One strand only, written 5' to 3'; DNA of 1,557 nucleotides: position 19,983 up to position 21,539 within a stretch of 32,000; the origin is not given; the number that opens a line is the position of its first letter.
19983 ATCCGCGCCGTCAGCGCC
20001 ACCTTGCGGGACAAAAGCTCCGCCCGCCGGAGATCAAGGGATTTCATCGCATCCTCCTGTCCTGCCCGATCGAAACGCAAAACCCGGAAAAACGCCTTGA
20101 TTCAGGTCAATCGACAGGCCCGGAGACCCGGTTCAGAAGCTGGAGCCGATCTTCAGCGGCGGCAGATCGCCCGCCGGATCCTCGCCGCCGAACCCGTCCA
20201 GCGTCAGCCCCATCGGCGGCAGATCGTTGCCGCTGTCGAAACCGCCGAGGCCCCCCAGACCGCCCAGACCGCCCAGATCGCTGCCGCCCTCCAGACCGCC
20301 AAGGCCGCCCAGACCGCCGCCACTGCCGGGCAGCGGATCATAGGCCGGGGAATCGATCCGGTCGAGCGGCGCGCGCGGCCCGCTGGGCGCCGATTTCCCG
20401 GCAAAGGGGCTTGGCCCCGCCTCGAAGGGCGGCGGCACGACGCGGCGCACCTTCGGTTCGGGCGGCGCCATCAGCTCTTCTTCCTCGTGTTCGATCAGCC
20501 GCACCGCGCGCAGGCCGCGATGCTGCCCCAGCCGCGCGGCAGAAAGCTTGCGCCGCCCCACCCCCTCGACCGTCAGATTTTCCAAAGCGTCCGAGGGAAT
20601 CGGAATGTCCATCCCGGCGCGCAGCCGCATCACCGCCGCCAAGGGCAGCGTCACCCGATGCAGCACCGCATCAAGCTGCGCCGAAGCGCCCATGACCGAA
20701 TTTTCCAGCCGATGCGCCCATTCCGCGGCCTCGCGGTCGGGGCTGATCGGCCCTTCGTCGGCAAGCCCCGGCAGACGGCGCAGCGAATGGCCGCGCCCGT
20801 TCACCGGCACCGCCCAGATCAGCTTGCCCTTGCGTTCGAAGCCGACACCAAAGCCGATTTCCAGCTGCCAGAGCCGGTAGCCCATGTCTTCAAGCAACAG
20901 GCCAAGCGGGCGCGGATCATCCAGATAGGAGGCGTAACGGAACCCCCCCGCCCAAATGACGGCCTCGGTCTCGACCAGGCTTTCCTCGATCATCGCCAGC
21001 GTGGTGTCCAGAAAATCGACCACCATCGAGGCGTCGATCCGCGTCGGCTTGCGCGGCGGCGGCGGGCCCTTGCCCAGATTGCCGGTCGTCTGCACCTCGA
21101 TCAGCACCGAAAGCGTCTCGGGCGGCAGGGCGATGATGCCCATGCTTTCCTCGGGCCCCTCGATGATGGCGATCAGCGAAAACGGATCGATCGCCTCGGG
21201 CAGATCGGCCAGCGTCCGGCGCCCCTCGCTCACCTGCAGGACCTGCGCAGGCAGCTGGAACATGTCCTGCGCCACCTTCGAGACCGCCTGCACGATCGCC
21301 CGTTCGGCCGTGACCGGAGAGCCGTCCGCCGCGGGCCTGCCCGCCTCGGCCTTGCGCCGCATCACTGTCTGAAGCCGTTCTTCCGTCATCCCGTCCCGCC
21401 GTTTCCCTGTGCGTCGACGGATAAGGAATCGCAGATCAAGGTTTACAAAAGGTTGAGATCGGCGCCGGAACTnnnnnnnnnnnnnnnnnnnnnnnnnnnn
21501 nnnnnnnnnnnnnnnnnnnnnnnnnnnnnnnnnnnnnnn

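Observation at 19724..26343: Co-directional cluster linking an SSF-transporter-fused kinase, a CheY-like receiver, a FliM-like protein, a DksA/TraR variant and an acyl-CoA-type regulator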

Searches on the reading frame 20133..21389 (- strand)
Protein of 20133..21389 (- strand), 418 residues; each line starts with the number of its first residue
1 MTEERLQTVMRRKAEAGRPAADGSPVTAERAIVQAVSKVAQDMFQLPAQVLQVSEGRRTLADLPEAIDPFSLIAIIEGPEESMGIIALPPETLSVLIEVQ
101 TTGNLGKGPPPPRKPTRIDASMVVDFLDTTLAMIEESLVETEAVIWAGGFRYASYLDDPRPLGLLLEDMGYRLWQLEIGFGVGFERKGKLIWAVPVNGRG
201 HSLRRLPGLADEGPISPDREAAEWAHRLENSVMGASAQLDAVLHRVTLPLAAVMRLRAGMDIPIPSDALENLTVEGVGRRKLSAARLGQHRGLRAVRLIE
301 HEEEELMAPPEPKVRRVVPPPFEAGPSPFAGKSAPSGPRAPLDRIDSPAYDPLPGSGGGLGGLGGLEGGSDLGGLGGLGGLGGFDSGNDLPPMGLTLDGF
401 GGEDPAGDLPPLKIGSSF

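Call 4: search_protein_families(library=pfam, max_evalue=0.1, proteins=[window:20133-21389:-])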
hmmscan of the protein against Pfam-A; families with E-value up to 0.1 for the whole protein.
window:20133-21389:- (418 aa): 1 family
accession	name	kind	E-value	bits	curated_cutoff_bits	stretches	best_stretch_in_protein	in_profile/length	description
PF01052.25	FliMN_C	-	1.3e-07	31.9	23.8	1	232-300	3-70/73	Type III flagellar switch regulator (C-ring) FliN C-term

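Call 6: search_protein_families(library=ncbifam, max_evalue=0.01, proteins=[window:20133-21389:-])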
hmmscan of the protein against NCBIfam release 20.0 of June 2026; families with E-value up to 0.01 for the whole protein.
window:20133-21389:- (418 aa): 1 family
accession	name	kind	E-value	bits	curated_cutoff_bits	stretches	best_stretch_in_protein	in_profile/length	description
TIGR01397.1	fliM_switch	equivalog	9.4e-09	34.8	219.6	1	220-299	238-316/320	flagellar motor switch protein FliM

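Call 9: find_homologous_proteins(query=window:20133-21389:-, max_evalue=0.001)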
Query window:20133-21389:- (418 aa): 469 proteins with E <= 0.001 among 8000 candidates; the best 120 are listed.
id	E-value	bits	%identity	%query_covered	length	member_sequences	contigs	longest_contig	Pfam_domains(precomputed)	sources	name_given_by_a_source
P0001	6.6e-255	864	95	100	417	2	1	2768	PF01052.26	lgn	-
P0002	3.6e-234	795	85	100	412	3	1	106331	PF01052.26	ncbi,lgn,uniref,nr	ncbi:flagellar motor switch protein FliM [Rhodobacter viridis]|uniref:Flagellar motor switch protein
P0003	4.4e-234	795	87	100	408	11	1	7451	PF01052.26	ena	-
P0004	4.9e-195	666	73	100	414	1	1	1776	PF01052.26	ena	-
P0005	1.7e-174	599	67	100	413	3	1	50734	PF01052.26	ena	-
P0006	1.3e-170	586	67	100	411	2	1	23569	PF01052.26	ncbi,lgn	-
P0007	8.8e-169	580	67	100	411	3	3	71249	PF01052.26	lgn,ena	-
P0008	1.7e-167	576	68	100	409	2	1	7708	PF01052.26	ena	-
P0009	2.2e-155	536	63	100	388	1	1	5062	-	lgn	-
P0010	6.0e-152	524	62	100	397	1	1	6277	PF01052.26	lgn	-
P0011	2.1e-150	519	62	100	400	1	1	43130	PF01052.26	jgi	-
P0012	4.7e-150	518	61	100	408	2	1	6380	PF01052.26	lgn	-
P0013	1.5e-146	507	60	100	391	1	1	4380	PF01052.26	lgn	-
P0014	2.0e-146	506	60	100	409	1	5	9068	PF01052.26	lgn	-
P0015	1.3e-145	503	60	100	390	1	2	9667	PF01052.26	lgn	-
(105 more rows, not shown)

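Call 11: find_related_loci(query=A1, collection=genome_contigs, flank=10000)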
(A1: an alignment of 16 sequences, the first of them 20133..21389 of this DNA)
Query A1 (418 aa) in genome_contigs; peptide patterns used: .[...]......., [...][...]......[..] (x = any residue, [..] = any of these).
339 stretches matched a pattern; 289 encode a relative of the query (tblastn E <= 1e-3); the best 80 are kept; 80 distinct loci.
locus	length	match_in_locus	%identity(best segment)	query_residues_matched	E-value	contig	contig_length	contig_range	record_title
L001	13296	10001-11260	97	1-418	0e+0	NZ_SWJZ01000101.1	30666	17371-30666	Rhodobacter capsulatus strain SP108 NODE_109_length_30580_cov_38.894016, whole genome shotgun sequence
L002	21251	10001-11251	96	1-418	0e+0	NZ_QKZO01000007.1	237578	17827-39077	Rhodobacter capsulatus strain DSM 1710 LY44DRAFT_scaffold00007.7, whole genome shotgun sequence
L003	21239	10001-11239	85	1-418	0e+0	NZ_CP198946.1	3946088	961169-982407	Rhodobacter capsulatus strain SP18 chromosome, complete genome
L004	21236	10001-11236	85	1-418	0e+0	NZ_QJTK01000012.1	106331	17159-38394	Rhodobacter viridis strain JA737 Ga0191652_112, whole genome shotgun sequence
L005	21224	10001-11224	88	1-418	0e+0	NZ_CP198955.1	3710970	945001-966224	Rhodobacter capsulatus strain SP36 chromosome, complete genome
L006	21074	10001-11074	77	1-354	6e-173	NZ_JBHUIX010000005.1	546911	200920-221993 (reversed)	Rhodobacter lacus strain KCTC 15478 platanus_K_default_5, whole genome shotgun sequence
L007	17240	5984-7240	69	1-416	3e-170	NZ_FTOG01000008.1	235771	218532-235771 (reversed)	Rhodobacter aestuarii strain DSM 19945, whole genome shotgun sequence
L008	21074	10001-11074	74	1-354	2e-169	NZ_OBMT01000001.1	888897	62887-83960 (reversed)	Rhodobacter maris strain JA276, whole genome shotgun sequence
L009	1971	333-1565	67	1-418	0e+0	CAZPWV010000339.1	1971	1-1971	MAG TPA_asm: uncultured Rhodobacter sp. isolate SRP294416_co1_743 genome assembly, contig: NODE_159156_length_1971_cov_2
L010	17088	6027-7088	71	1-351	3e-163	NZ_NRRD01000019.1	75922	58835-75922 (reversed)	Rhodobacter sp. TJ_12 scaffold0019, whole genome shotgun sequence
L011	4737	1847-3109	53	1-418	7e-137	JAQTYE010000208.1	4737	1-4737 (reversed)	MAG: Paracoccaceae bacterium isolate STC_3 NODE_54770_length_4737_cov_2.431887_Sandtown_C, whole genome shotgun sequence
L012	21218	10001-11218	51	1-418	1e-124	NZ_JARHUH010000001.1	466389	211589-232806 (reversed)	Paenirhodobacter sp. CAU 1674 contig1, whole genome shotgun sequence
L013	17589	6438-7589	53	1-416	1e-121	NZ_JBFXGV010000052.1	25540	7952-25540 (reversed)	MAG: Paenirhodobacter sp. isolate CA_2019_TPIn_171 NODE_6145_length_25540_cov_6.414591_TPIn, whole genome shotgun sequen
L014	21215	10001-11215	53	1-418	2e-116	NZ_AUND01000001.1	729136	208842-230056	Thioclava pacifica DSM 10166 contig1, whole genome shotgun sequence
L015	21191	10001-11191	48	1-418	6e-112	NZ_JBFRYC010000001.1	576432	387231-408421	Thioclava arctica strain 15-R06ZXC-3 NMDC70154490_1, whole genome shotgun sequence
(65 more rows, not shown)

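Call 14: list_cluster_members(proteins=[window:20133-21389:-, window:21473-24205:-, window:24209-24499:-, window:24988-26343:-, window:19724-20047:-, window:24499-24927:-])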
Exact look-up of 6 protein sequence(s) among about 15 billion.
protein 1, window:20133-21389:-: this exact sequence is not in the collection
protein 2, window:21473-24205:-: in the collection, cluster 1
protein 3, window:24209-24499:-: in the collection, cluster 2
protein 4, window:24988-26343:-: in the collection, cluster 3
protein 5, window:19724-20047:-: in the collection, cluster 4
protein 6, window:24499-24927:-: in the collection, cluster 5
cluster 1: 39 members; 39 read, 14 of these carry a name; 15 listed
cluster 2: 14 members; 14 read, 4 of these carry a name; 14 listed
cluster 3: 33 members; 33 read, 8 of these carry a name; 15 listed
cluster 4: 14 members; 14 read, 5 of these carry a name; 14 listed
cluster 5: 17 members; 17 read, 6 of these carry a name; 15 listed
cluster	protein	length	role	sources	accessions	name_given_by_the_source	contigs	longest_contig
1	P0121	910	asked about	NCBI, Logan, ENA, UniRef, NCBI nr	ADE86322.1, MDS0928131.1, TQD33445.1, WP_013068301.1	ATP-binding protein [Rhodobacter capsulatus] | histidine kinase n=1 Tax=Rhodobacter capsulatus (strain ATCC BAA-309 / NBRC 16581 / ... | sensor histidine kinase [Rhodobacter capsulatus]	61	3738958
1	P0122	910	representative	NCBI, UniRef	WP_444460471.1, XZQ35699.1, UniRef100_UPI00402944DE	ATP-binding protein [Rhodobacter capsulatus] | ATP-binding protein n=1 Tax=Rhodobacter capsulatus TaxID=1061 RepID=UPI00402944DE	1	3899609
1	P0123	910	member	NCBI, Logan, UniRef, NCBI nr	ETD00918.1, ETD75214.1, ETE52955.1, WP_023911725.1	sensor histidine kinase [Rhodobacter capsulatus] | sensor histidine kinase n=1 Tax=Rhodobacter capsulatus TaxID=1061 RepID=UPI0003D397E8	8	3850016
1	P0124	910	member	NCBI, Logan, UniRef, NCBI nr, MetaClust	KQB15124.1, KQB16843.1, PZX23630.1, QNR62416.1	sodium:solute symporter [Rhodobacter capsulatus] | sensor histidine kinase n=1 Tax=Rhodobacter capsulatus TaxID=1061 RepID=UPI0006DD16D6 | sensor histidine kinase [Rhodobacter capsulatus]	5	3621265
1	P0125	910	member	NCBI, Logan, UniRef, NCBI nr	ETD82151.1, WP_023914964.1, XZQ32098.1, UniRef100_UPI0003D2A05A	ATP-binding protein [Rhodobacter capsulatus] | sensor histidine kinase n=1 Tax=Rhodobacter capsulatus TaxID=1061 RepID=UPI0003D2A05A | sensor histidine kinase [Rhodobacter capsulatus]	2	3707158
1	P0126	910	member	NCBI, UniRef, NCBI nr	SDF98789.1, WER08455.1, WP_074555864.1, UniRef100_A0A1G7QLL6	sensor histidine kinase [Rhodobacter capsulatus] | histidine kinase n=1 Tax=Rhodobacter capsulatus TaxID=1061 RepID=A0A1G7QLL6_RHOCA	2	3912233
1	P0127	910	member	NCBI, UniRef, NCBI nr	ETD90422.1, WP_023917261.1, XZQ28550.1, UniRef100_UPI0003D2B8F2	ATP-binding protein [Rhodobacter capsulatus] | sensor histidine kinase n=1 Tax=Rhodobacter capsulatus TaxID=1061 RepID=UPI0003D2B8F2 | sensor histidine kinase [Rhodobacter capsulatus]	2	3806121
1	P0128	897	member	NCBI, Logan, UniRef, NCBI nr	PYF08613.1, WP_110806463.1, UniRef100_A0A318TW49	Na+/proline symporter [Rhodobacter viridis] | histidine kinase n=1 Tax=Rhodobacter viridis TaxID=1054202 RepID=A0A318TW49_9RHOB | sensor histidine kinase [Rhodobacter viridis]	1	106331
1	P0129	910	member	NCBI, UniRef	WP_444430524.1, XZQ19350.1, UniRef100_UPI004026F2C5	ATP-binding protein [Rhodobacter capsulatus] | ATP-binding protein n=1 Tax=Rhodobacter capsulatus TaxID=1061 RepID=UPI004026F2C5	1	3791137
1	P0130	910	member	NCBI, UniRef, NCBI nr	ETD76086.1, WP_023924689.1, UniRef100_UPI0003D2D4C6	sensor histidine kinase [Rhodobacter capsulatus] | sensor histidine kinase n=1 Tax=Rhodobacter capsulatus TaxID=1061 RepID=UPI0003D2D4C6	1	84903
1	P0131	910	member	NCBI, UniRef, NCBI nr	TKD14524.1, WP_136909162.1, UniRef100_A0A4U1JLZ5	sodium:solute symporter [Rhodobacter capsulatus] | histidine kinase n=1 Tax=Rhodobacter capsulatus TaxID=1061 RepID=A0A4U1JLZ5_RHOCA | sensor histidine kinase [Rhodobacter capsulatus]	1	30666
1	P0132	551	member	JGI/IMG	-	signal transduction histidine kinase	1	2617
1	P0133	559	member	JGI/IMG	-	signal transduction histidine kinase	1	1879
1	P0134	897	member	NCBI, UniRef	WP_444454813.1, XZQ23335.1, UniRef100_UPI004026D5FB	ATP-binding protein [Rhodobacter capsulatus] | ATP-binding protein n=1 Tax=Rhodobacter capsulatus TaxID=1061 RepID=UPI004026D5FB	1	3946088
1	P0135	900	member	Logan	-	-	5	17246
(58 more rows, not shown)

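Call 68: predict_structure(alignment_id=A1)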
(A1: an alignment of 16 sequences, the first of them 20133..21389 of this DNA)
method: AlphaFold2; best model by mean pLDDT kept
length: 418 residues; sequences in the alignment: 16
mean_pLDDT: 65.4   pTM: 0.45
mean pLDDT of the five models: 65.4, 63.0, 62.9, 60.5, 58.5
residues with pLDDT >= 90: 112; 70-90: 69; 50-70: 90; < 50: 147
segments of 3 or more residues with pLDDT < 50: 17-22, 201-216, 234-241, 302-418
pLDDT, mean of each block of 10 residues (from residue 1): 54 52 69 94 92 92 91 90 91 94 87 93 95 88 78 91 85 95 92 82 37 49 65 46 57 67 64 63 69 65 44 39 45 38 33 35 38 36 35 36 37 37
secondary structure, 60 per line:
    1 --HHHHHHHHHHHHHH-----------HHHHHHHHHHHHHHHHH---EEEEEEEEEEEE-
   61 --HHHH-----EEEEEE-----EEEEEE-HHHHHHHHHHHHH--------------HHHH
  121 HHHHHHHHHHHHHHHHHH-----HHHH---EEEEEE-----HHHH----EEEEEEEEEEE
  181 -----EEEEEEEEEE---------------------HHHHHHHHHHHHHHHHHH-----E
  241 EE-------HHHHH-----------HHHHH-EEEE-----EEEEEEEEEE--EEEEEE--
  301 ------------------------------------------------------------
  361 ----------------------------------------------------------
elements in order: H3-16 H28-44 E48-59 H63-66 E72-77 E83-88 H90-102 H117-138 H144-147 E151-156 H162-165 E170-180 E186-195 H217-234 E240-242 H250-254 H266-270 E272-275 E281-290 E293-298

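Call 72: fold_search(model_id=the predicted structure, library=pdb)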
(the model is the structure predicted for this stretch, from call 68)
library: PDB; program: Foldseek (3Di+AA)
matches with E <= 10: 601; with E <= 0.001: 30
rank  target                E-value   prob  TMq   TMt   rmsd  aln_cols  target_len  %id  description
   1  8umd_C                7.6e-15  1.00  0.35  0.49  14.8       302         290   14  Cryo-EM structure of a single subunit of a Counterclockwise-locked form of the Salmonella enterica Typhimurium flagell (released 2024-01-24)
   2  8wiw_7                2.7e-14  1.00  0.35  0.47  16.5       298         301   15  Cryo-EM structure of the flagellar C ring in the CW state (released 2024-09-04)
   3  9n49_M                3.8e-14  1.00  0.35  0.49  12.8       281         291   14  C-ring - single subunit of the 34-mer CCW flagellar switch complex - FliF, FliG, FliM, and FliN from Salmonella (released 2025-03-12)
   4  8wo5_B1               5.3e-14  1.00  0.35  0.50  13.6       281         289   14  Cryo-EM structure of the intact flagellar motor-hook complex in the CCW state (released 2024-09-04)
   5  8vib_M                1.8e-13  1.00  0.35  0.51  15.5       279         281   13  CW Flagellar Switch Complex - FliF, FliG, FliM, and FliN forming single subunit of the C-ring from Salmonella (released 2024-02-28)
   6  8vid_M                3.9e-13  1.00  0.36  0.51  15.5       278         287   13  CW Flagellar Switch Complex with extra density - FliF, FliG, FliM, and FliN forming single subunit of the C-ring from  (released 2024-02-28)
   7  8umx_C                2.2e-12  1.00  0.35  0.49  15.4       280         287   14  Cryo-EM structure of a single subunit of a Clockwise-locked form of the Salmonella enterica Typhimurium flagellar C-ri (released 2024-01-24)
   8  3soh_A                1.3e-09  1.00  0.36  0.74   9.9       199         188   14  Architecture of the Flagellar Rotor (released 2011-07-27)
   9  4fhr_A                7.2e-09  1.00  0.35  0.75   2.8       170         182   15  Crystal structure of the complex between the flagellar motor proteins FliG and FliM. (released 2012-08-22)
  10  4qrm_A                8.6e-09  1.00  0.35  0.75  10.3       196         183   15  crystal structure of a binary complex of FliM-FliG middle domains from T.maritima (released 2015-06-10)
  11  4fq0_A                2.0e-08  1.00  0.34  0.74   3.2       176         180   11  Crystal structure of FliG-FliM complex from H. pylori (released 2013-05-08)
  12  7dm9                  2.1e-08  1.00  0.32  0.73   3.3       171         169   10  Crystal structure of FliM middle domain (51-229) from Vibro alginolyticus (released 2021-07-07)
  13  4gc8_A                2.1e-08  1.00  0.34  0.72   3.3       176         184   11  Crystal structure of FliM middle domain from H. pylori (released 2013-05-08)
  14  2hp7                  4.5e-08  1.00  0.35  0.77   2.8       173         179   14  Structure of FliM provides insight into assembly of the switch complex in the bacterial flagella motor (released 2006-08-08)
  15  5x0z_F                5.0e-08  1.00  0.34  0.73   3.3       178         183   12  Crystal structure of FliM-SpeE complex from H. pylori (released 2017-09-13)
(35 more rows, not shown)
